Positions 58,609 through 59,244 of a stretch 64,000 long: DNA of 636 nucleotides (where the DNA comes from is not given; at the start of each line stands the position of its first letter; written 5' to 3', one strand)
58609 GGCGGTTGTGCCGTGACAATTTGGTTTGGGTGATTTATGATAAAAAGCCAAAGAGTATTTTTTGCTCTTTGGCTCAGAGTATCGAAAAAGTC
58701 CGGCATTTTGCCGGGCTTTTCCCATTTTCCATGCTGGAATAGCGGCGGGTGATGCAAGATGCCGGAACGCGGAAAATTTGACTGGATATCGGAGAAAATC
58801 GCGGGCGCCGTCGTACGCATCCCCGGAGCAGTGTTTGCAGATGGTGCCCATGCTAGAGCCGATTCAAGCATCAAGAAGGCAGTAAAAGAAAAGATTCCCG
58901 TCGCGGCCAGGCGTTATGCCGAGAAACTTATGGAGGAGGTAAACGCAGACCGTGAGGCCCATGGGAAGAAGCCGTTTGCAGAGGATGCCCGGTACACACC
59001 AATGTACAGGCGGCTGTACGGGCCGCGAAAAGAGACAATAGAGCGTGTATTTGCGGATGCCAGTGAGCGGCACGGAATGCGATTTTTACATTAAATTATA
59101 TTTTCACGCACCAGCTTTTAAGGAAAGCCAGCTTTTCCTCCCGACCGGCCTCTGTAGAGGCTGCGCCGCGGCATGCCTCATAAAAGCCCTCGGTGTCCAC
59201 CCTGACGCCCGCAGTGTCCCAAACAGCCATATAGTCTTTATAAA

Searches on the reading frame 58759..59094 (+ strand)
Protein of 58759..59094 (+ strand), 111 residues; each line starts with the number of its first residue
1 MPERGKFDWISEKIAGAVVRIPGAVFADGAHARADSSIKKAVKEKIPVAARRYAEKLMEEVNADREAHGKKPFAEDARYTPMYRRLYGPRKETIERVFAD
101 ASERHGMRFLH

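Call 3: search_protein_families(library=pfam, proteins=[window:58759-59094:+], max_evalue=1)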
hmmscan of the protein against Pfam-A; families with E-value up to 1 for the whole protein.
window:58759-59094:+ (111 aa): 1 family
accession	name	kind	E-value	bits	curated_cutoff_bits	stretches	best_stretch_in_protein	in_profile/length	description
PF13751.12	DDE_Tnp_1_6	-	0.014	16.1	25.1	1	63-110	53-100/125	Transposase DDE domain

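Call 4: search_protein_families(library=ncbifam, proteins=[window:58759-59094:+], max_evalue=1)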
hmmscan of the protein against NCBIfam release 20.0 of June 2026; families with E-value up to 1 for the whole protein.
window:58759-59094:+ (111 aa): 1 family
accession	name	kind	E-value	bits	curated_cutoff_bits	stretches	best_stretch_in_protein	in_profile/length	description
NF033551.1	transpos_IS1182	equivalog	1.8e-06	27.2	270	1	75-108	426-459/488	IS1182 family transposase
